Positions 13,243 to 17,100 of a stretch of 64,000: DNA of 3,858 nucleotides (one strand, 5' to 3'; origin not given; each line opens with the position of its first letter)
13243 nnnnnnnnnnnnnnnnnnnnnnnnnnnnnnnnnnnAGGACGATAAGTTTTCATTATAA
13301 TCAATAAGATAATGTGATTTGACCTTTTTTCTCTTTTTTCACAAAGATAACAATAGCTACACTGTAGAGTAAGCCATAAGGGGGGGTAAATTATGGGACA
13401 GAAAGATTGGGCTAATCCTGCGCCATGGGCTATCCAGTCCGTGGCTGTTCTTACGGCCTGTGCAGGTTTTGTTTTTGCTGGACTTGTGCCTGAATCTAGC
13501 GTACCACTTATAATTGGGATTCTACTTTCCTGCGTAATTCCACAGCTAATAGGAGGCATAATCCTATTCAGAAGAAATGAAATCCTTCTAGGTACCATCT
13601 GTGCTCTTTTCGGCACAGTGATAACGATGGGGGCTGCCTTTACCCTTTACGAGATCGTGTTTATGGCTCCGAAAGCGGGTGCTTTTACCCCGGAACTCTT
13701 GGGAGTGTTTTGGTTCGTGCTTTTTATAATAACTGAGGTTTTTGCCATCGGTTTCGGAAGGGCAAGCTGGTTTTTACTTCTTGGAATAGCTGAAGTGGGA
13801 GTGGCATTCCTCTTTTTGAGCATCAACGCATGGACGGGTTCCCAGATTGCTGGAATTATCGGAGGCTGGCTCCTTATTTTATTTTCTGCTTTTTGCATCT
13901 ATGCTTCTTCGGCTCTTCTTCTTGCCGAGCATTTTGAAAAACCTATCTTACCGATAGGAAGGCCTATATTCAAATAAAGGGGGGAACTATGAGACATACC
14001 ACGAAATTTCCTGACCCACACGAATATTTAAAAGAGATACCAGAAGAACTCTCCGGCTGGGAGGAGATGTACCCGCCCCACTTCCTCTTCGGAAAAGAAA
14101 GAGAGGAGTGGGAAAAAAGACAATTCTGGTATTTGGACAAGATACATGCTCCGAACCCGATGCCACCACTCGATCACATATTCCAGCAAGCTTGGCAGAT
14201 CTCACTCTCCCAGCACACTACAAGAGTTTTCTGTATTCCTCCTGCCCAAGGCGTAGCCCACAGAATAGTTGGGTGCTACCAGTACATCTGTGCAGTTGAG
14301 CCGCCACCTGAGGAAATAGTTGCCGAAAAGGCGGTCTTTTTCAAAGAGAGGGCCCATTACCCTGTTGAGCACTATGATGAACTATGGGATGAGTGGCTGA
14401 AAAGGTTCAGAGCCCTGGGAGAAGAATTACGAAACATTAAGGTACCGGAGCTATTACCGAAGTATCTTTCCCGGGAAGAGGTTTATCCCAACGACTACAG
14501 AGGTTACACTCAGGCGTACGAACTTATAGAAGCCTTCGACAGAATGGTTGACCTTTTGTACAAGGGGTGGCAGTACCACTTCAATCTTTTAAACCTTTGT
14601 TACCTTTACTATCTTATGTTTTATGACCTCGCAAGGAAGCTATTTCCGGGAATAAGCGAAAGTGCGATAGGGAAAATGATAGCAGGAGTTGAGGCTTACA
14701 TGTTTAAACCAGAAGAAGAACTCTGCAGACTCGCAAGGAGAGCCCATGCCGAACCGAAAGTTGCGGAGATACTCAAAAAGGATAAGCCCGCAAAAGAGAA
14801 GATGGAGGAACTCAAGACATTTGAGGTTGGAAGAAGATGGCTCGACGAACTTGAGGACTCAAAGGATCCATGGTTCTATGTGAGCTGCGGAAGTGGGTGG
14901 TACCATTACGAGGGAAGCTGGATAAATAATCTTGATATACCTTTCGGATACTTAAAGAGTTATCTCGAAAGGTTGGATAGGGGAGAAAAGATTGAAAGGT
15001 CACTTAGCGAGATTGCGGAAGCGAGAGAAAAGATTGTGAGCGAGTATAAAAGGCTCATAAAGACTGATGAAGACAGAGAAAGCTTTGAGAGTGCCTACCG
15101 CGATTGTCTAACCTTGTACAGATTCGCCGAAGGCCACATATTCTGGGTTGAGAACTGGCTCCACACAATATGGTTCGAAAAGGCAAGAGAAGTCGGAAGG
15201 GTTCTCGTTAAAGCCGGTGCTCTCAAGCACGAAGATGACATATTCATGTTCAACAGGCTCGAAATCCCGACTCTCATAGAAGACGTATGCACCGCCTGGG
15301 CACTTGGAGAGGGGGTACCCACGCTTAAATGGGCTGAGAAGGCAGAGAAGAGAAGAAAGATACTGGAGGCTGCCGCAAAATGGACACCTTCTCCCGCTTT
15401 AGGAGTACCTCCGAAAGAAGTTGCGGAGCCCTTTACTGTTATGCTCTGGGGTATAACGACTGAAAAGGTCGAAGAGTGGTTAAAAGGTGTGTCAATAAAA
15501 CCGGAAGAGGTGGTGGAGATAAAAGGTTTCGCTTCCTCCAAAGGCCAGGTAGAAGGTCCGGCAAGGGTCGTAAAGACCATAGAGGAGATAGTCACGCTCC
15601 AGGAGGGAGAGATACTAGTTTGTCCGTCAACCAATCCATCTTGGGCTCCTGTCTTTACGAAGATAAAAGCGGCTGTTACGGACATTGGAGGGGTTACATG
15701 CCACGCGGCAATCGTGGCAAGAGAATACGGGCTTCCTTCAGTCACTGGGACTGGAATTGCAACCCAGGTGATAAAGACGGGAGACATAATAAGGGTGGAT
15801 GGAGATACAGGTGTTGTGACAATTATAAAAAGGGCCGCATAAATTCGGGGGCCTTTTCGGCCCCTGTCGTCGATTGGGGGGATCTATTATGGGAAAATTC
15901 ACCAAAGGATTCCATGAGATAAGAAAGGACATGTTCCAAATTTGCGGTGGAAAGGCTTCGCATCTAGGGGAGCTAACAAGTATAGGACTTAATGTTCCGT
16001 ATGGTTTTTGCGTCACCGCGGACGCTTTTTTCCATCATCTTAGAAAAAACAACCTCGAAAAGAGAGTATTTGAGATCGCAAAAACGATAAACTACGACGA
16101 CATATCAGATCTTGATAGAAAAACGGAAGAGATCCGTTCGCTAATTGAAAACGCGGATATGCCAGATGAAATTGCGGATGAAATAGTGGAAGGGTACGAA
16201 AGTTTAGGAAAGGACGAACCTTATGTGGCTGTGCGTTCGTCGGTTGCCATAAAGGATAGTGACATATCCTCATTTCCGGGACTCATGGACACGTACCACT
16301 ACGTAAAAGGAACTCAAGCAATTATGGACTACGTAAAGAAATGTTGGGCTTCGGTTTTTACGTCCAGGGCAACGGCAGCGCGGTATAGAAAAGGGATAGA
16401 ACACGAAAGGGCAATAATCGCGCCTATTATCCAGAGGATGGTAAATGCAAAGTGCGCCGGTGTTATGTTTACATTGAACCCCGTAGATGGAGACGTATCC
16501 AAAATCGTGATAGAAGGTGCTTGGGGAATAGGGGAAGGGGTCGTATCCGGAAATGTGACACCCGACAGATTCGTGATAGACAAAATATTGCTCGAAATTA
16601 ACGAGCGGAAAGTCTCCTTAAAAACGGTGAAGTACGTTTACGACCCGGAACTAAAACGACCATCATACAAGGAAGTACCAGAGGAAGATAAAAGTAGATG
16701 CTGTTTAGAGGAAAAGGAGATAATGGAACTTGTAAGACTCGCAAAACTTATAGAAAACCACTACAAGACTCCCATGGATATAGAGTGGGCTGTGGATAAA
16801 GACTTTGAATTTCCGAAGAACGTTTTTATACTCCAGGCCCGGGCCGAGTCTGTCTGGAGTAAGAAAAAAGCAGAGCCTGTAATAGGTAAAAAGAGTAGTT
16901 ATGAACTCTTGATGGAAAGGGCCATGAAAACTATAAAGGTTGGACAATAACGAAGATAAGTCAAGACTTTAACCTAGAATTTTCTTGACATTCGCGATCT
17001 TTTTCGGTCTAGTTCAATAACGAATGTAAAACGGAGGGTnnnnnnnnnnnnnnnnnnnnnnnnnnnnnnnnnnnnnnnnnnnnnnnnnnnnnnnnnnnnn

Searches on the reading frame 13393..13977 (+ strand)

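Call 63: search_protein_families(library=ncbifam, proteins=[window:13393-13977:+], max_evalue=0.00001)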
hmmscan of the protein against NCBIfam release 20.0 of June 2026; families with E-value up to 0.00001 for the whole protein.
window:13393-13977:+ (194 aa): 2 families
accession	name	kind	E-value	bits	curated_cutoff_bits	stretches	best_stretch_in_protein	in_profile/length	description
NF007941.0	PRK10659.1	equivalog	2.7e-08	34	297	1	1-190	1-186/188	acetate uptake transporter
NF038013.1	AceTr_1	equivalog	1.1e-07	32.2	50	1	8-187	1-176/176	acetate uptake transporter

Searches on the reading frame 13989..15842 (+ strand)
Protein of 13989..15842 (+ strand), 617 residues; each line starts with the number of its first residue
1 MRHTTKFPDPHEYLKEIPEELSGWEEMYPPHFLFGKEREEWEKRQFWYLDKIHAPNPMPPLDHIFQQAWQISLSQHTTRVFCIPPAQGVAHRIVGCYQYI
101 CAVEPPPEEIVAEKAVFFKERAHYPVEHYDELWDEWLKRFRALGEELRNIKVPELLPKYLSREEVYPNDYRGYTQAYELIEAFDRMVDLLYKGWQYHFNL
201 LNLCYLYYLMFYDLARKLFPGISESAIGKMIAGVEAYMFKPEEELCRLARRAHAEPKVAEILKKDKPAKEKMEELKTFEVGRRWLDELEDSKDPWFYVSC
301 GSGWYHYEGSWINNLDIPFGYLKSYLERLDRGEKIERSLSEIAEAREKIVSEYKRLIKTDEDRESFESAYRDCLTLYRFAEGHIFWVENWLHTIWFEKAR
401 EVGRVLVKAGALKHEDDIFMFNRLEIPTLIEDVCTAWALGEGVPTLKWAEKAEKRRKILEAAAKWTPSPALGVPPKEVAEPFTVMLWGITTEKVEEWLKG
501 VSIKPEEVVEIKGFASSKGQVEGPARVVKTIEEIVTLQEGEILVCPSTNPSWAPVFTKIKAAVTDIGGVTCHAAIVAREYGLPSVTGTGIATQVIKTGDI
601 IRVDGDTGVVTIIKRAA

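Call 34: search_protein_families(library=pfam, proteins=[window:13989-15842:+], max_evalue=0.00001)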
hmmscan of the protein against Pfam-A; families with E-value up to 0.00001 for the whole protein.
window:13989-15842:+ (617 aa): 1 family
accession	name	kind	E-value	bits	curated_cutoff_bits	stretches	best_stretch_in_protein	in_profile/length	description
PF00391.29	PEP-utilizers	-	2.6e-25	88.2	23.1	1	538-608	2-72/72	PEP-utilising enzyme, mobile domain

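Call 63: search_protein_families(library=ncbifam, proteins=[window:13989-15842:+], max_evalue=0.00001)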
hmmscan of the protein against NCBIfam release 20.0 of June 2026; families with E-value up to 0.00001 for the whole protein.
window:13989-15842:+ (617 aa): 25 families
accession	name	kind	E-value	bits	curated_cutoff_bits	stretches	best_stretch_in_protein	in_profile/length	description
NF006153.0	PRK08296.1-5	subfamily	1.6e-245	816.2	578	1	6-615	4-608/608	hypothetical protein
NF006151.0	PRK08296.1-3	equivalog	1.3e-168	562.3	693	1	1-613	1-603/604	hypothetical protein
NF006152.0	PRK08296.1-4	equivalog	4.1e-167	557.2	723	1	6-613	2-608/609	hypothetical protein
NF006150.0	PRK08296.1-2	subfamily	3.7e-161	537.5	650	1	5-615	4-607/633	hypothetical protein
NF006149.0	PRK08296.1-1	equivalog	2.6e-38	131.7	730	1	40-613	11-567/568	hypothetical protein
NF005057.0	PRK06464.1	equivalog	2e-31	108.8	598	1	495-611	342-461/798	phosphoenolpyruvate synthase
NF004878.0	PRK06241.1-3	subfamily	5.2e-31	107.5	945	1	510-614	787-890/891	phosphoenolpyruvate synthase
NF052632.1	undecylprod_RedH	equivalog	1.2e-30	106.2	1350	1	243-614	540-879/880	undecylprodigiosin ligase RedH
NF004877.0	PRK06241.1-2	subfamily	2.5e-29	102.2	866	1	511-613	767-868/869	phosphoenolpyruvate synthase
NF041857.1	RIF_Ptrans_rph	equivalog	3.7e-29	101.7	999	1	511-612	763-863/864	rifamycin-inactivating phosphotransferase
TIGR01418.1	PEP_synth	equivalog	1.2e-28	99.9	739.75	1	493-610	336-456/784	pyruvate, water dikinase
NF052631.1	prodigiosin_PigC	equivalog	3e-28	98.2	1300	1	506-612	774-881/883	prodigiosin ligase PigC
NF004881.0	PRK06241.2-2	equivalog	5.4e-28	97.7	883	1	174-615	482-892/898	phosphoenolpyruvate synthase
NF004879.0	PRK06241.1-4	equivalog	2.9e-27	95.2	976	1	511-612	767-867/868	phosphoenolpyruvate synthase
NF004880.0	PRK06241.2-1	equivalog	7.7e-27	93.6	972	1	511-612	736-836/837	phosphoenolpyruvate synthase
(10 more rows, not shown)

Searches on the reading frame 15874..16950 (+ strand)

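Call 34: search_protein_families(library=pfam, proteins=[window:15874-16950:+], max_evalue=0.00001)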
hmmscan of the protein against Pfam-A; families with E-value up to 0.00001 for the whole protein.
window:15874-16950:+ (358 aa): 1 family
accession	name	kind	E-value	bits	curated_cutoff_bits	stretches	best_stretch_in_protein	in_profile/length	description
PF01326.24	PPDK_N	-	2.9e-98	329.6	27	1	23-337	3-321/328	Pyruvate phosphate dikinase, AMP/ATP-binding domain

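Call 63: search_protein_families(library=ncbifam, proteins=[window:15874-16950:+], max_evalue=0.00001)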
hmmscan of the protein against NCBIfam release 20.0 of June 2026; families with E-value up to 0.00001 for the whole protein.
window:15874-16950:+ (358 aa): 15 families
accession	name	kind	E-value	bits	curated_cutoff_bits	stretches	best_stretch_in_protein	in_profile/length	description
NF005057.0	PRK06464.1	equivalog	1.4e-100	337.6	598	1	9-335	6-343/798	phosphoenolpyruvate synthase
TIGR01418.1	PEP_synth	equivalog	4e-100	336.3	739.75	1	12-339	4-343/784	pyruvate, water dikinase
NF004878.0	PRK06241.1-3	subfamily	3.3e-73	247.2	945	1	8-324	3-310/891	phosphoenolpyruvate synthase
NF052631.1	prodigiosin_PigC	equivalog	2.3e-72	244.2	1300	1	22-334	14-306/883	prodigiosin ligase PigC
NF041857.1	RIF_Ptrans_rph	equivalog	2.6e-68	231.2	999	1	11-310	4-300/864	rifamycin-inactivating phosphotransferase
NF004877.0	PRK06241.1-2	subfamily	4.6e-68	230.3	866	1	7-323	2-310/869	phosphoenolpyruvate synthase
NF052632.1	undecylprod_RedH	equivalog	3.2e-66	223.9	1350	1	21-331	14-299/880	undecylprodigiosin ligase RedH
NF004881.0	PRK06241.2-2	equivalog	2.2e-64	218.2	883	1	22-324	17-309/898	phosphoenolpyruvate synthase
NF004879.0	PRK06241.1-4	equivalog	3.7e-61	207.3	976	1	6-323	1-310/868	phosphoenolpyruvate synthase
NF004883.0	PRK06241.2-4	equivalog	8.8e-48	163.1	1063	1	24-324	32-326/928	phosphoenolpyruvate synthase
NF000283.1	RPH_KJ151292.1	equivalog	1.8e-47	162.1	1700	1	23-310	19-303/865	rifamycin-inactivating phosphotransferase Rph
NF004880.0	PRK06241.2-1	equivalog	1.1e-40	139.4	972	1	21-233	15-221/837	phosphoenolpyruvate synthase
NF004882.0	PRK06241.2-3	equivalog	7.6e-23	80.5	850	1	22-324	11-275/827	phosphoenolpyruvate synthase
TIGR01828.1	pyru_phos_dikin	equivalog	8.3e-13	47.2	843.45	1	12-67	6-62/865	pyruvate, phosphate dikinase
NF004531.0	PRK05878.1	equivalog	5.7e-09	35.1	456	0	154-231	169-250/534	pyruvate, phosphate dikinase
